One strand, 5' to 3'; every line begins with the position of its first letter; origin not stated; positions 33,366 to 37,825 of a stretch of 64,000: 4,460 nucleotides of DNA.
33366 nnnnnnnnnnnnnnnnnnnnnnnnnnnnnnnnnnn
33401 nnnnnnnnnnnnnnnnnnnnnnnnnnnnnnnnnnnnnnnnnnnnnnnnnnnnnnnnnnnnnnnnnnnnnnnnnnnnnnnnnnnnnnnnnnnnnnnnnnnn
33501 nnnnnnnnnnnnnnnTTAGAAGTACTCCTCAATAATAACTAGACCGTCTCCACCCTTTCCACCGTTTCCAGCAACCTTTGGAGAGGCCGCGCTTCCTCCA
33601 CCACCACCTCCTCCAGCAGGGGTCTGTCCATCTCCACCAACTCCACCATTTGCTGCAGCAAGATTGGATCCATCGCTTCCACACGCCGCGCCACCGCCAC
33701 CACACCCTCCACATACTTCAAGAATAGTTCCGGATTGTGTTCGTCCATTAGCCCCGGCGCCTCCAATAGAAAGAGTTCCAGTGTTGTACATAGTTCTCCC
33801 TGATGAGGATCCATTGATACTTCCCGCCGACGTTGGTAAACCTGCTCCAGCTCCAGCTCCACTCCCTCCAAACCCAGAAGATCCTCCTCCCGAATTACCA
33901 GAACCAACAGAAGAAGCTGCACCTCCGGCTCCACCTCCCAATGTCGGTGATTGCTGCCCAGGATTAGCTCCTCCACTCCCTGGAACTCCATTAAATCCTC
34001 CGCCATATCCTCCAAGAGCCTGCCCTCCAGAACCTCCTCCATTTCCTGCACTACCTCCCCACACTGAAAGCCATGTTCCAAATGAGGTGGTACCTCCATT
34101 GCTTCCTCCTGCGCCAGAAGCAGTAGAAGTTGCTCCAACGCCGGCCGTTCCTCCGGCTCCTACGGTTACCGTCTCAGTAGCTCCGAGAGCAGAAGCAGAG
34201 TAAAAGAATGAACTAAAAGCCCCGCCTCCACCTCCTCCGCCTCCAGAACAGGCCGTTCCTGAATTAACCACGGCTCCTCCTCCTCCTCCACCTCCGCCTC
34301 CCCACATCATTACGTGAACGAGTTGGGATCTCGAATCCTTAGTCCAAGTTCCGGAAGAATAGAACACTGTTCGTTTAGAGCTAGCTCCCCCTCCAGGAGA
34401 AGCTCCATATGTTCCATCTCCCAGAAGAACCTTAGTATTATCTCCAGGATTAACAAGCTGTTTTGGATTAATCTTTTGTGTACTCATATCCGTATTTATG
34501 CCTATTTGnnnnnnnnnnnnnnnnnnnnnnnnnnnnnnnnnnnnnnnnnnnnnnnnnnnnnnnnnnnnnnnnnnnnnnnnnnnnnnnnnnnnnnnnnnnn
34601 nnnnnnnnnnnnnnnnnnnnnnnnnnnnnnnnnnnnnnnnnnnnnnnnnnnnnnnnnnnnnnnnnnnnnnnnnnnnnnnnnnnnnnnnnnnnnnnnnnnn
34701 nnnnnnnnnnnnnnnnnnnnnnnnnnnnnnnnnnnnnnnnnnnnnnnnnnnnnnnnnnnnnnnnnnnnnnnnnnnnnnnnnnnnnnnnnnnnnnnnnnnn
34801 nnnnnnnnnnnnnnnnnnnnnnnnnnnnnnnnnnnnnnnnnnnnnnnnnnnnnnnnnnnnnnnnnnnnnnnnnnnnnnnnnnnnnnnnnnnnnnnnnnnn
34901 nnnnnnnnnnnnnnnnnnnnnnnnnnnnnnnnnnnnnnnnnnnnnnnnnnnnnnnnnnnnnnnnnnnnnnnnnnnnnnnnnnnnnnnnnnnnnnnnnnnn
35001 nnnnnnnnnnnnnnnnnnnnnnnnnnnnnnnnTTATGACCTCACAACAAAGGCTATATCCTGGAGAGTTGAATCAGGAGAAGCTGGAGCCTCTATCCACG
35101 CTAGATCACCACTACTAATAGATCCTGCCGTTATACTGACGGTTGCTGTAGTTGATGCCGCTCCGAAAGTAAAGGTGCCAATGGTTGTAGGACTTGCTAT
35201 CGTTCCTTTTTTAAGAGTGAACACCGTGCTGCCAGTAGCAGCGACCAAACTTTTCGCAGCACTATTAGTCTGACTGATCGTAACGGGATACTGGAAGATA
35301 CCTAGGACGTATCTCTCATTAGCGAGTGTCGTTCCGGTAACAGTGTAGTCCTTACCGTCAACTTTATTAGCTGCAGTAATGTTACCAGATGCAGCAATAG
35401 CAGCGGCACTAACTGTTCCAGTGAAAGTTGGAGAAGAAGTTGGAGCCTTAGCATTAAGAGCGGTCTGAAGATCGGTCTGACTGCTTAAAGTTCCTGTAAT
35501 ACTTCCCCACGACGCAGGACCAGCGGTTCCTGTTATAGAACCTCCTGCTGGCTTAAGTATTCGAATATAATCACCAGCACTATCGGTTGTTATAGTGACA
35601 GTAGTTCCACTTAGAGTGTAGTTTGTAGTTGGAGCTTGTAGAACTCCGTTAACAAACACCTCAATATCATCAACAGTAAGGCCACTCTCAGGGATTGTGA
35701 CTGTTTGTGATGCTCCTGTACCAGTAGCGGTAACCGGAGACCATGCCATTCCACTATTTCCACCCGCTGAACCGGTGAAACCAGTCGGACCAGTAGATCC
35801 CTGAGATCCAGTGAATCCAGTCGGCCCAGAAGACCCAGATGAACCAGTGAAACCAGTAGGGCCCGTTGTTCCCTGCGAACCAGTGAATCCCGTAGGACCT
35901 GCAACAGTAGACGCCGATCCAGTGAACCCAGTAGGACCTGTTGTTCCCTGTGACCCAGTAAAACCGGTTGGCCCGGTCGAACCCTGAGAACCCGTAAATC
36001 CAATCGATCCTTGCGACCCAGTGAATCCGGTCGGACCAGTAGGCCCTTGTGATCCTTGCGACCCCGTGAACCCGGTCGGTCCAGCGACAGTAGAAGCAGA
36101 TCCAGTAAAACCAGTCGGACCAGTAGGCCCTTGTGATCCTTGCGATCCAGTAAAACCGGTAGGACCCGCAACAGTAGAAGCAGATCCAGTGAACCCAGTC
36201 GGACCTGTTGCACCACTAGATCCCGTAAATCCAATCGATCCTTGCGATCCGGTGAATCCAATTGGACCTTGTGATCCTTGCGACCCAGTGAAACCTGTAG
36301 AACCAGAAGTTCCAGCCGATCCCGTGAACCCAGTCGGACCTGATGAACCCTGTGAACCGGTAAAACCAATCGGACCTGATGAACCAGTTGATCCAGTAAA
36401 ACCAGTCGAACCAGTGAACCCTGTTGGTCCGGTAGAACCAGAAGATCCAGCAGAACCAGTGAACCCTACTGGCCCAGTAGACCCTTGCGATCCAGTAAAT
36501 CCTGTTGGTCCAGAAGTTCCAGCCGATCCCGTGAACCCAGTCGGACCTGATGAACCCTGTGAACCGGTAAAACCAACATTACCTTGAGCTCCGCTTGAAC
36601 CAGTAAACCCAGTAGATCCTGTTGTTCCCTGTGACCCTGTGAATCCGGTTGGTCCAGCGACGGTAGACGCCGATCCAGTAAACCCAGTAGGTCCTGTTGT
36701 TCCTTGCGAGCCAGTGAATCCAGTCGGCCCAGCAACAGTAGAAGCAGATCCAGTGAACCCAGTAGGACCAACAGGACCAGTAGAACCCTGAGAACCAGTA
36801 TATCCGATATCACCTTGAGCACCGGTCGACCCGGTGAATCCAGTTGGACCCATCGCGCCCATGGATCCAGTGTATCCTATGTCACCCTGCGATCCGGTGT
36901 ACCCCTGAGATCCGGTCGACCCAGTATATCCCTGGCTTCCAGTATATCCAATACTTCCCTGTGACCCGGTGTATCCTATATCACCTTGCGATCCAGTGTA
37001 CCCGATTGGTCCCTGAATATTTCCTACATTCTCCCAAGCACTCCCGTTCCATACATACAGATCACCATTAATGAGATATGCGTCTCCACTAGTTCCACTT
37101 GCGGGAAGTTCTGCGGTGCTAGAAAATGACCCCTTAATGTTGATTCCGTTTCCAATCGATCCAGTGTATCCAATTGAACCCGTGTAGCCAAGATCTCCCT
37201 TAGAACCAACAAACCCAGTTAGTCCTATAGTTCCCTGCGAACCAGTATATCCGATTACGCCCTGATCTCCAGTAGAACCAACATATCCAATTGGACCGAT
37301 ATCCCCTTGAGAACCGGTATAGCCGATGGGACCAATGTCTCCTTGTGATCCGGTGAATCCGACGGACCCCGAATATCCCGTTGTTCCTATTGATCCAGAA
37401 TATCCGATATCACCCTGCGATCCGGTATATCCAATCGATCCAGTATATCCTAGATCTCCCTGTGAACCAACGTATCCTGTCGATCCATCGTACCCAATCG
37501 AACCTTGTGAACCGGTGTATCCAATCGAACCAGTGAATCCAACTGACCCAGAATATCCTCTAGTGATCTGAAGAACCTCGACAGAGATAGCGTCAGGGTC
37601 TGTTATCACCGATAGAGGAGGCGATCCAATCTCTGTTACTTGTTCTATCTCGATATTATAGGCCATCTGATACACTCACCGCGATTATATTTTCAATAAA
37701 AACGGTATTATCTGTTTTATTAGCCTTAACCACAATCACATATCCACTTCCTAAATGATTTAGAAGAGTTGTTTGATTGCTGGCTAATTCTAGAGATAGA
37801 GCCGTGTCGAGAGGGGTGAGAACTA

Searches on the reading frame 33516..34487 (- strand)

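Call 14: search_protein_families(library=phrogs, proteins=[window:33516-34487:-])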
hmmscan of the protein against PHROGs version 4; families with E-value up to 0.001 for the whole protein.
window:33516-34487:- (323 aa): 2 families
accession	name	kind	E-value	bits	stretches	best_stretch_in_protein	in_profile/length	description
phrog_863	-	tail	1.4e-17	64.9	1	24-248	381-597/690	tail fiber assembly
phrog_2295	-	unknown function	4.6e-06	26.5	1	12-320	550-845/1183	-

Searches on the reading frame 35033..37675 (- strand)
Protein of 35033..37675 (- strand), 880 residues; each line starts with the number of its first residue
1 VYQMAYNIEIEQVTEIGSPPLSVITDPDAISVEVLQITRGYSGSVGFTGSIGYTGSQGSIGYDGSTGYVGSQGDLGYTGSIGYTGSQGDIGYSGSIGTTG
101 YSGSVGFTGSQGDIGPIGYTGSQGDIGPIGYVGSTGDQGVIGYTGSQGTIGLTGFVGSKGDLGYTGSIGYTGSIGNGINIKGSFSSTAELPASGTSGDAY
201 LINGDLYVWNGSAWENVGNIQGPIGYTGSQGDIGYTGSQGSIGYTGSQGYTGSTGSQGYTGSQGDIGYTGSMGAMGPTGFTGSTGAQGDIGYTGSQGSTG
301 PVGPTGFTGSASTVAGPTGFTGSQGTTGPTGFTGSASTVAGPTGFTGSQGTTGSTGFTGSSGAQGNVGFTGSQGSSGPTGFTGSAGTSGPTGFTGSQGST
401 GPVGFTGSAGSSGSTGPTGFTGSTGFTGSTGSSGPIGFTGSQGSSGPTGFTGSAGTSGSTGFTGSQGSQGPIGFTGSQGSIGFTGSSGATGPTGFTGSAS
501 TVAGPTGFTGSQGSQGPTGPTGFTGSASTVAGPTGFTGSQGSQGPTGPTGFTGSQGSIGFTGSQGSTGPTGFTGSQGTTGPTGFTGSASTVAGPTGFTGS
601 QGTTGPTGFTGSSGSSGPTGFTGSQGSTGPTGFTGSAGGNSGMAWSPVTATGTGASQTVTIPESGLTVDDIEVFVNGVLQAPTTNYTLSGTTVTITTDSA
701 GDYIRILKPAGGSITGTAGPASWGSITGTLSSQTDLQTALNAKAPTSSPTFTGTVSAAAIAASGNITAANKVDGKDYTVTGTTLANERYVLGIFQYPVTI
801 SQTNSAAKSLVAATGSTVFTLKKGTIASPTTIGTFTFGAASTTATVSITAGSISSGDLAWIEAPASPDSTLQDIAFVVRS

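Call 14: search_protein_families(library=phrogs, proteins=[window:35033-37675:-])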
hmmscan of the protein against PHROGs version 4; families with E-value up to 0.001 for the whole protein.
window:35033-37675:- (880 aa): 39 families (the best 25 are shown)
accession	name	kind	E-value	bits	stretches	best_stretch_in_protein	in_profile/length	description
phrog_5073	-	tail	5e-99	333.7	7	122-310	155-349/519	tail fiber protein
phrog_6320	-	tail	4.6e-97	327.6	5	312-439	82-211/745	tail fiber protein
phrog_819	-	tail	2.7e-95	321.5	5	94-314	508-739/1024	tail protein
phrog_8745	-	tail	5.2e-69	233.9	6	23-187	1359-1523/1803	tail fiber protein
phrog_3420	-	unknown function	2.4e-60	205.1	3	189-558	5-380/929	-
phrog_1806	-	tail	2e-57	195.6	6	460-582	111-232/276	collagen like minor tail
phrog_366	-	tail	9.4e-57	194.5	8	499-581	307-385/474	tail fiber protein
phrog_30509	-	tail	1.6e-50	172.6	8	340-412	41-116/254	collagen like minor tail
phrog_28263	-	tail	2e-49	168.8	4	184-365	573-751/1400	tail fiber protein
phrog_36982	-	unknown function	2.3e-48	165.8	2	40-485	242-673/944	-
phrog_29268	-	unknown function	9.8e-48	163.7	6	35-180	410-546/653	-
phrog_38806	-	unknown function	4.8e-44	151.8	8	100-175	73-148/285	-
phrog_17587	-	tail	2.5e-42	146.2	4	219-291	348-420/641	tail fiber protein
phrog_18350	-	tail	1.6e-41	143.6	7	46-146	105-197/253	tail fiber protein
phrog_34255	-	unknown function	8.2e-41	140.7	4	414-603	250-441/1044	-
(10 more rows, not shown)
